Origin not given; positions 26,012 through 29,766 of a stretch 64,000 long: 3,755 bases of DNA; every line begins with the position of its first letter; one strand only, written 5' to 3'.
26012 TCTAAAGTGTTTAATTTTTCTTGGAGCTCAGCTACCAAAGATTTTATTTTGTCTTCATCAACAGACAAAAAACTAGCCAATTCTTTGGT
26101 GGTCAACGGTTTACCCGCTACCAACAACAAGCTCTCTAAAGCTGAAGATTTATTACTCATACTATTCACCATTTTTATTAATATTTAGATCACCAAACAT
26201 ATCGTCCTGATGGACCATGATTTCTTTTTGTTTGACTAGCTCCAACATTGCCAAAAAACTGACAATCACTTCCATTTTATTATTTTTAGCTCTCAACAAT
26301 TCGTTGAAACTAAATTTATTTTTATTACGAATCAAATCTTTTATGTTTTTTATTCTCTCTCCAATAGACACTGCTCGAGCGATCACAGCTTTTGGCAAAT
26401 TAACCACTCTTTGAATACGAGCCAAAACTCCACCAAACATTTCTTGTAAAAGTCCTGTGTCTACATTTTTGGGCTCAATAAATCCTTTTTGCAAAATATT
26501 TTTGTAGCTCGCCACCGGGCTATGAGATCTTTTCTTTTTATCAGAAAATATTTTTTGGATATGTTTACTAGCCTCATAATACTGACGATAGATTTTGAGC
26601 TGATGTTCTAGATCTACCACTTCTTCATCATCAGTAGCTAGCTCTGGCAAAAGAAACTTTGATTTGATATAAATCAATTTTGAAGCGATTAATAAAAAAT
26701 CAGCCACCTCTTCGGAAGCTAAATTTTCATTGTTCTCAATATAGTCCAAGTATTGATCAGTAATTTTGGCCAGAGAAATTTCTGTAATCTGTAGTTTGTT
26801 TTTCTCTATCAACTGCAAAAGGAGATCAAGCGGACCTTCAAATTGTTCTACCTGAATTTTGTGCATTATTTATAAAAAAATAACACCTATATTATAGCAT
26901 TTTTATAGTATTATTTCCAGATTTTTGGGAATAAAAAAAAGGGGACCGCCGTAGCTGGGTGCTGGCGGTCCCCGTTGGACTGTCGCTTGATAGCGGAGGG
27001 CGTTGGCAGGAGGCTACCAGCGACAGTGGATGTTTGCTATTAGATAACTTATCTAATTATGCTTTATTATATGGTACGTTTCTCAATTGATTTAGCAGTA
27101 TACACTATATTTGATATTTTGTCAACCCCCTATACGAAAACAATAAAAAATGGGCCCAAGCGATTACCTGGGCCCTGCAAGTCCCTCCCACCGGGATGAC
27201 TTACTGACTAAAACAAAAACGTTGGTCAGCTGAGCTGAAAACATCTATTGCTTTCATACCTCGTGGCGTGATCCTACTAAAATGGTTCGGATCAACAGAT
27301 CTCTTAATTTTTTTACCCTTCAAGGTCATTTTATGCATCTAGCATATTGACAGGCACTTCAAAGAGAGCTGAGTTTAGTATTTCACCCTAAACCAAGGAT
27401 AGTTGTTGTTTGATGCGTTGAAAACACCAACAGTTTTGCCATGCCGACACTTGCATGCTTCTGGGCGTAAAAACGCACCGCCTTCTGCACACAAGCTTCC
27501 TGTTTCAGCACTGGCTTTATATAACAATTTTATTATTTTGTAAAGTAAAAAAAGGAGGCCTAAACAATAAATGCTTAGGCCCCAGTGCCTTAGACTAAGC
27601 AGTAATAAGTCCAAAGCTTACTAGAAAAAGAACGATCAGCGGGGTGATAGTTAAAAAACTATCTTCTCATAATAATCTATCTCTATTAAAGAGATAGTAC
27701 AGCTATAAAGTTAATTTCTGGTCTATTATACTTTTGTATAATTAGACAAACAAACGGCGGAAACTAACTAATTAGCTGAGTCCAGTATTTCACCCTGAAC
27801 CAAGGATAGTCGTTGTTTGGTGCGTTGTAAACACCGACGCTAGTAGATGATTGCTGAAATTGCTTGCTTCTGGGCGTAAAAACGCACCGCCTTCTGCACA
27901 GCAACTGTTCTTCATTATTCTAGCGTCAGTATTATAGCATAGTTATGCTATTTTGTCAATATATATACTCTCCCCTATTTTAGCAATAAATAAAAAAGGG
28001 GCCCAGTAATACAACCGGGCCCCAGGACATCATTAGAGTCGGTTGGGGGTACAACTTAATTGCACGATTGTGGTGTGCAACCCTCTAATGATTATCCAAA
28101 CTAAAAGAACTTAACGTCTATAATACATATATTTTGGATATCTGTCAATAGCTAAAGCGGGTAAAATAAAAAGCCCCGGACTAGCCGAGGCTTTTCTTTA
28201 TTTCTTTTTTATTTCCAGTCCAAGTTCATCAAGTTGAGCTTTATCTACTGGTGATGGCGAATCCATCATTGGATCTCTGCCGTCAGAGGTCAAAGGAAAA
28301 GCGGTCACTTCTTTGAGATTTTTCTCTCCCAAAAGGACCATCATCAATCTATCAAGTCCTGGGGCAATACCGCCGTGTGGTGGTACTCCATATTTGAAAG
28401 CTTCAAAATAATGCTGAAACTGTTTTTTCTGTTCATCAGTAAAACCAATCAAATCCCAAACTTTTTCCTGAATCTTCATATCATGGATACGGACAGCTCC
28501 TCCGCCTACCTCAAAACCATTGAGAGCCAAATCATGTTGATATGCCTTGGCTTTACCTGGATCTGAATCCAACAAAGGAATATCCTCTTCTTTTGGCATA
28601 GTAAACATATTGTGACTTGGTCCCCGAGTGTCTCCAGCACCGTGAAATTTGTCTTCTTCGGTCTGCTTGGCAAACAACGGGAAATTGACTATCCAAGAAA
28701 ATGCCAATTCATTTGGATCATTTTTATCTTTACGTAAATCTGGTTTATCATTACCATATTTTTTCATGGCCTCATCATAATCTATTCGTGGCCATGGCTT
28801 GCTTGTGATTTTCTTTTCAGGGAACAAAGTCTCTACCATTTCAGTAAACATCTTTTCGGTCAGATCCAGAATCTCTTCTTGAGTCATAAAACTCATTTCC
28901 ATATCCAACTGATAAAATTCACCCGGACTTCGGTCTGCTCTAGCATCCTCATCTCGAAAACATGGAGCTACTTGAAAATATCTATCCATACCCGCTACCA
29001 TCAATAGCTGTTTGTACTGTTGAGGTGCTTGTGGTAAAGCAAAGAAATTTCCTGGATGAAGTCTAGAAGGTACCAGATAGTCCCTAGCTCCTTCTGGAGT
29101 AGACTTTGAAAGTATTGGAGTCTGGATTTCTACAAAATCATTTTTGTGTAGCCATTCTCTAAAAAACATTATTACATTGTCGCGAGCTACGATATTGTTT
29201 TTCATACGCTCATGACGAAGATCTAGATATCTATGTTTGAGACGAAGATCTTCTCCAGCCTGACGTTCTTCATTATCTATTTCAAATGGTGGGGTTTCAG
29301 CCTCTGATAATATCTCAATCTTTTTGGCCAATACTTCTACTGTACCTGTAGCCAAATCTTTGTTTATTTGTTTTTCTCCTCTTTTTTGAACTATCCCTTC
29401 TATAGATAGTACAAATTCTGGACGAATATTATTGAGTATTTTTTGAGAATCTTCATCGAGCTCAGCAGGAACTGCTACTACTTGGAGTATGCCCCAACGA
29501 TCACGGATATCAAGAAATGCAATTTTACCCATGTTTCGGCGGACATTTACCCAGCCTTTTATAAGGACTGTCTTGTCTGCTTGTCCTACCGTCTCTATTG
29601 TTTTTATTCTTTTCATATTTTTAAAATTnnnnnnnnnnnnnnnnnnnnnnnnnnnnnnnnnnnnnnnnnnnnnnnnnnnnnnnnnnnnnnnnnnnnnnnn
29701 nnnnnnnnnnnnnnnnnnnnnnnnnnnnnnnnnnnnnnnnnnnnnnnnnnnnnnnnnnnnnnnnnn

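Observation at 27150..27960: Two tandem paralogous promoter-to-terminator units sharing a ~125-nt conserved 5' domain but no conserved reading frame (candidate sRNA pair)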

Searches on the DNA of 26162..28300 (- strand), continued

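Call 68: search_with_rna_model(model_id=R1, sources=[L144, L145, L012, L014, L020, L021, L023], max_evalue=10, filters=off)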
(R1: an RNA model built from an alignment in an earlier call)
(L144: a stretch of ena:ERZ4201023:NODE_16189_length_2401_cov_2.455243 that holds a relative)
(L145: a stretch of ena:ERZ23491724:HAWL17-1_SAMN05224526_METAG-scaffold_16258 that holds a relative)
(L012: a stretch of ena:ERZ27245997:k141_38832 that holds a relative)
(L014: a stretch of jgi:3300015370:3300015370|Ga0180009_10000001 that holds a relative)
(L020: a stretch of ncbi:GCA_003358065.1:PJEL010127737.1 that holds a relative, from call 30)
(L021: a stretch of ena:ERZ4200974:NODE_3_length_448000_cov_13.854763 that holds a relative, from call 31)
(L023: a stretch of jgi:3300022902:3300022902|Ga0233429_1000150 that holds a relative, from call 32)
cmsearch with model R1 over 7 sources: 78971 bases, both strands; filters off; matches with E-value up to 10: 18.
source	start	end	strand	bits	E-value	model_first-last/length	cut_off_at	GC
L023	7773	7872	-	11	0.59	1-130/130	no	0.27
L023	11647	11765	+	10.1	0.94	1-130/130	no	0.39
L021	10202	10269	+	8.5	2.1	1-130/130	no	0.35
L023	12187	12312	-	7.9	3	1-130/130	no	0.32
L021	13587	13683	+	7.8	3.2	1-130/130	no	0.3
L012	2486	2618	+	7.8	3.2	1-130/130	no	0.32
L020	1670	1694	-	7.7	3.3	104-127/130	no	0.72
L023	7348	7443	-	7.5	3.7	1-130/130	no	0.42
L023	16066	16207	-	7.5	3.7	1-130/130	no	0.36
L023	1015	1115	-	7.4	3.9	1-130/130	no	0.41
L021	5088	5217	-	7.4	4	1-130/130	no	0.33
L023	7895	8030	-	7.3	4.2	1-130/130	no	0.37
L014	7809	7929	+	7.2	4.4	1-130/130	no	0.58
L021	1746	1859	+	6.9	5.1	1-130/130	no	0.32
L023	9083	9215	-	6.9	5.1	1-130/130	no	0.37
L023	8174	8279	-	6.6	6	1-130/130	no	0.3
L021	11872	11922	+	6.5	6.5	1-130/130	no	0.43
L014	2609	2733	+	6.2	7.7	1-130/130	no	0.34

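Call 72: search_with_rna_model(model_id=R1, sources=[L146, L147, L148, L149, L150, L151, L152], max_evalue=10, filters=off)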
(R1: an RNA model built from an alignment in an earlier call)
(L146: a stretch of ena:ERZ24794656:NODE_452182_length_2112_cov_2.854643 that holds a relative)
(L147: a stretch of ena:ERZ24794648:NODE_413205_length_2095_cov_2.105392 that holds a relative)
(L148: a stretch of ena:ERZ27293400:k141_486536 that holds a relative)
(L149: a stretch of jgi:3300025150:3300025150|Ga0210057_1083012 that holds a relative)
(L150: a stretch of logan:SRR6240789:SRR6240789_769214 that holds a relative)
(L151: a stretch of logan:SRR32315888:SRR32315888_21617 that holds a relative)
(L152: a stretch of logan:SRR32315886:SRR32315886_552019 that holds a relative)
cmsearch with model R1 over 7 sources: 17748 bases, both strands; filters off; matches with E-value up to 10: 13.
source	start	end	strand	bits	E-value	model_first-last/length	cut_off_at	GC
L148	342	446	+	9.9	0.24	1-130/130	no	0.3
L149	237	341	+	9.9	0.24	1-130/130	no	0.3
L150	237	341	+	9.9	0.24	1-130/130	no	0.3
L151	3656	3762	-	6.8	1.2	1-130/130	no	0.46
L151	5945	6047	-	5.3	2.7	1-130/130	no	0.4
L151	1622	1726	+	4.5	4.1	1-130/130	no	0.31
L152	375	479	+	4.5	4.1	1-130/130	no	0.31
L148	1592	1646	+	4.5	4.2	1-130/130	no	0.31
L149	1487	1541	+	4.5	4.2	1-130/130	no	0.31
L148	1374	1480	-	3.5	7.1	1-130/130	no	0.41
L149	1269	1375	-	3.5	7.1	1-130/130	no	0.41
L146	1738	1763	-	3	9.5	103-127/130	no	0.23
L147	1991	2016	-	3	9.5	103-127/130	no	0.23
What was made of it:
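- Tried and rejected: The covariance model with filters off, run over the syntenic loci of relatives with ScpA 60-68% identical (AspS 83-96%), gave nothing better than E about 0.2 (calls 68, 72).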

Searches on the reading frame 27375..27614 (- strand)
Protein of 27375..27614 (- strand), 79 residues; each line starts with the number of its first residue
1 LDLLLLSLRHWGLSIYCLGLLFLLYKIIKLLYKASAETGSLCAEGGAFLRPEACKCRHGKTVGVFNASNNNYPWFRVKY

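Call 26: find_homologous_proteins(query=window:27375-27614:-, max_evalue=10)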
Query window:27375-27614:-: 1 candidates shared short words with the query, none scored E <= 10.
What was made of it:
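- Tried and rejected: The 79-aa ORF gave no hit (call 26).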

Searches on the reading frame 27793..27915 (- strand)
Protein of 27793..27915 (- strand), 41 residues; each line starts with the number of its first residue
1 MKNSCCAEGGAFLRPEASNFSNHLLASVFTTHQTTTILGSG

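Call 65: search_protein_representatives(protein=window:27793-27915:-)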
Query: 41 residues. Proteins with E-value up to 0.001 (for the whole library): 1; up to 1e-10: 0; up to 1e-30: 0. The best 1 are listed.
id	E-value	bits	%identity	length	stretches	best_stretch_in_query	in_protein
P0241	2.8e-05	39.4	44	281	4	5-29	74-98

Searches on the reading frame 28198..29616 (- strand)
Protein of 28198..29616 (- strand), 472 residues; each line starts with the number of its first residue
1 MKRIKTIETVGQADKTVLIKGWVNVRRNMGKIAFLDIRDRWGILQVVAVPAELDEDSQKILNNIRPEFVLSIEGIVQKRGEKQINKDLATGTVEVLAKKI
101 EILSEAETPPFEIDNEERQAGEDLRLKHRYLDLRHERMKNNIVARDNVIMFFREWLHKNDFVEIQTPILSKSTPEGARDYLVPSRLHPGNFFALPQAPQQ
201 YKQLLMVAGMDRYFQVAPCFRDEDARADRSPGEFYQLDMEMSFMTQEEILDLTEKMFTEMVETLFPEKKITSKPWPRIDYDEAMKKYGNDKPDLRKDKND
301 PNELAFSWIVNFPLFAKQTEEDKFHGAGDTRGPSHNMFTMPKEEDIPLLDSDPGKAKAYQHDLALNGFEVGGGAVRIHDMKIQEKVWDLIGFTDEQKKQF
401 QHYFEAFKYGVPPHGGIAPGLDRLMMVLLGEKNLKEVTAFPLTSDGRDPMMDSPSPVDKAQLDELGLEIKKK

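Call 29: find_homologous_proteins(query=window:28198-29616:-, max_evalue=1e-100)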
Query window:28198-29616:- (472 aa): 7925 proteins with E <= 1e-100 among 8000 candidates; the best 120 are listed.
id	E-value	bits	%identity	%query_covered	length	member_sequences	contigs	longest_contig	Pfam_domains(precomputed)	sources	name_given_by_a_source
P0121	0.0e+0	1045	96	100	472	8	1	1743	PF01336.32,PF00152.26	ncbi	-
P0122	1.4e-286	969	89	100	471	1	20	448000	PF01336.32,PF00152.26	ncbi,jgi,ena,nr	ncbi:MAG: aspartate--tRNA ligase [Candidatus Komeilibacteria bacterium]|jgi:aspartyl-tRNA synthetase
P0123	1.8e-286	968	88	100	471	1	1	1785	PF01336.32,PF00152.26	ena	-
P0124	3.6e-285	964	88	100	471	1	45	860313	PF01336.32,PF00152.26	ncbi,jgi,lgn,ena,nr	ncbi:MAG: aspartate--tRNA ligase [Candidatus Komeilibacteria bacterium]|jgi:aspartyl-tRNA synthetase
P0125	3.0e-282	954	87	100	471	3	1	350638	PF01336.32,PF00152.26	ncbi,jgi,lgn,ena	ncbi:MAG: amino acid--tRNA ligase-related protein [Patescibacteria group bacterium]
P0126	4.3e-282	954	87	100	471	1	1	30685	PF01336.32,PF00152.26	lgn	-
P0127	4.3e-282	954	87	100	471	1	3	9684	PF01336.32,PF00152.26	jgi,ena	-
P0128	1.1e-281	953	87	100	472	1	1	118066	PF01336.32,PF00152.26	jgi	jgi:aspartyl-tRNA synthetase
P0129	9.2e-281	950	86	100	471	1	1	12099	PF01336.32,PF00152.26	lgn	-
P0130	5.4e-280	947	86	100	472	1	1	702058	PF01336.32,PF00152.26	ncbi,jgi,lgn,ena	ncbi:MAG: aspartate--tRNA ligase [Patescibacteria group bacterium]|jgi:aspartyl-tRNA synthetase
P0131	4.9e-279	944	86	100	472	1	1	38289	PF01336.32,PF00152.26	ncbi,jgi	ncbi:MAG: amino acid--tRNA ligase-related protein [Patescibacteria group bacterium]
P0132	1.5e-278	942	85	100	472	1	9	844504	PF01336.32,PF00152.26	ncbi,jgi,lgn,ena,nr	ncbi:aspartate--tRNA ligase [Candidatus Parcubacteria bacterium]|jgi:aspartyl-tRNA synthetase|nr:asp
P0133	1.2e-275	933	85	100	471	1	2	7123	PF01336.32,PF00152.26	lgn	-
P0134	3.9e-275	931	85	100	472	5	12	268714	PF01336.32,PF00152.26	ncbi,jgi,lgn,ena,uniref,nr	ncbi:MAG: hypothetical protein A2406_03865 [Candidatus Komeilibacteria bacterium RIFOXYC1_FULL_37_11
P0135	1.9e-274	929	84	100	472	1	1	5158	PF01336.32,PF00152.26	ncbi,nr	ncbi:aspartate--tRNA ligase [bacterium]|nr:aspartate--tRNA ligase [bacterium]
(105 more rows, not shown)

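Call 30: find_encoding_contigs(protein=P0121, flank=3000, max_places=4)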
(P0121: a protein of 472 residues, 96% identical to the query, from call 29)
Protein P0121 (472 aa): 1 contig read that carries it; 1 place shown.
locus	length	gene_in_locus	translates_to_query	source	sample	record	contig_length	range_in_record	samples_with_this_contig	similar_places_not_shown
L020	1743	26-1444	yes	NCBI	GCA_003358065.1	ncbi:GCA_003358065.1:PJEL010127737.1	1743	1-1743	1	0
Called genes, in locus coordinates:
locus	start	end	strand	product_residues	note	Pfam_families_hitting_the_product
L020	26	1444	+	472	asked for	PF01336:tRNA_anti-codon, PF00152:tRNA-synt_2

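Call 31: find_encoding_contigs(protein=P0122, flank=10000, max_places=2)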
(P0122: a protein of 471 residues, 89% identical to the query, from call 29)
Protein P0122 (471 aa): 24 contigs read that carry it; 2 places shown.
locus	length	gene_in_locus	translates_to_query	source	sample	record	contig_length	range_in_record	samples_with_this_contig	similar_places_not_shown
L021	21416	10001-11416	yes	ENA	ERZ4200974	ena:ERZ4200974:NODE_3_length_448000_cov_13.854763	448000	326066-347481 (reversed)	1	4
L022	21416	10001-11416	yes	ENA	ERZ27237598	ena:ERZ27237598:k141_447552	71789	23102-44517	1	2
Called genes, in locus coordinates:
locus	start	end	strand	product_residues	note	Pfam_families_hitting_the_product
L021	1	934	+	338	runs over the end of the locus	-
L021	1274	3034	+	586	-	PF00664:ABC_membrane, PF00005:ABC_tran, PF02463:SMC_N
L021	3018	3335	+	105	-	PF01713:Smr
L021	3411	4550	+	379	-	-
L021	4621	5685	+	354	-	PF01512:Complex1_51K, PF10589:NADH_4Fe-4S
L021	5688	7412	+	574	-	PF13510:Fer2_4, PF13187:Fer4_9 (faint), PF13237:Fer4_10 (faint), PF00037:Fer4 (faint), PF14697:Fer4_21, PF12838:Fer4_7, PF02906:Fe_hyd_lg_C, PF02256:Fe_hyd_SSU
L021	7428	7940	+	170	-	-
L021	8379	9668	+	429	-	PF01336:tRNA_anti-codon, PF00152:tRNA-synt_2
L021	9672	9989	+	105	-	-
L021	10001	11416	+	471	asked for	PF01336:tRNA_anti-codon, PF00152:tRNA-synt_2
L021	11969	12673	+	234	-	PF02616:SMC_ScpA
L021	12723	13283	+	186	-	PF04079:SMC_ScpB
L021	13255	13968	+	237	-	PF01479:S4, PF00849:PseudoU_synth_2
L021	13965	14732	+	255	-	-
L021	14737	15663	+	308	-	PF00768:Peptidase_S11, PF13354:Beta-lactamase2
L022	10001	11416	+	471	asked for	PF01336:tRNA_anti-codon, PF00152:tRNA-synt_2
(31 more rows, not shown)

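Call 32: find_encoding_contigs(protein=P0124, flank=10000, max_places=2)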
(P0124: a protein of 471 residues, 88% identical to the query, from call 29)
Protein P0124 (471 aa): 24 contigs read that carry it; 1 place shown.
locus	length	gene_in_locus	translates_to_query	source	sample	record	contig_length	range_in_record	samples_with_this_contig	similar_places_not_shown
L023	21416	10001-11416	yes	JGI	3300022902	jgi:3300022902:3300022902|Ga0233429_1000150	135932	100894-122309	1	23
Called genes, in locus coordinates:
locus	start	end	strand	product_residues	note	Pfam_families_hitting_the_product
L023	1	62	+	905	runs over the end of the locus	PF00690:Cation_ATPase_N, PF00122:E1-E2_ATPase, PF00702:Hydrolase, PF13246:Cation_ATPase, PF12710:HAD (faint), PF08282:Hydrolase_3 (weak), PF00689:Cation_ATPase_C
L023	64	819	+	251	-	PF02129:Peptidase_S15, PF12740:PETase (faint), PF12146:Hydrolase_4, PF00561:Abhydrolase_1, PF12695:Abhydrolase_5 (faint)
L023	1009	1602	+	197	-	-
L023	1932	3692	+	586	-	PF00664:ABC_membrane, PF00005:ABC_tran, PF02463:SMC_N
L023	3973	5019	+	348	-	PF01512:Complex1_51K, PF10589:NADH_4Fe-4S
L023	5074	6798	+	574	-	PF13510:Fer2_4, PF13187:Fer4_9 (faint), PF13237:Fer4_10 (faint), PF00037:Fer4 (faint), PF14697:Fer4_21, PF12838:Fer4_7, PF02906:Fe_hyd_lg_C, PF02256:Fe_hyd_SSU, +1 more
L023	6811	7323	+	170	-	-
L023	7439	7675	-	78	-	-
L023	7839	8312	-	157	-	-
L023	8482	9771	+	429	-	PF01336:tRNA_anti-codon, PF00152:tRNA-synt_2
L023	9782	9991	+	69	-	-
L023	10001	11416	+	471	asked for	PF01336:tRNA_anti-codon, PF00152:tRNA-synt_2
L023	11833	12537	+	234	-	PF02616:SMC_ScpA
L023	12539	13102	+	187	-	PF04079:SMC_ScpB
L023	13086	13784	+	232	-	PF01479:S4, PF00849:PseudoU_synth_2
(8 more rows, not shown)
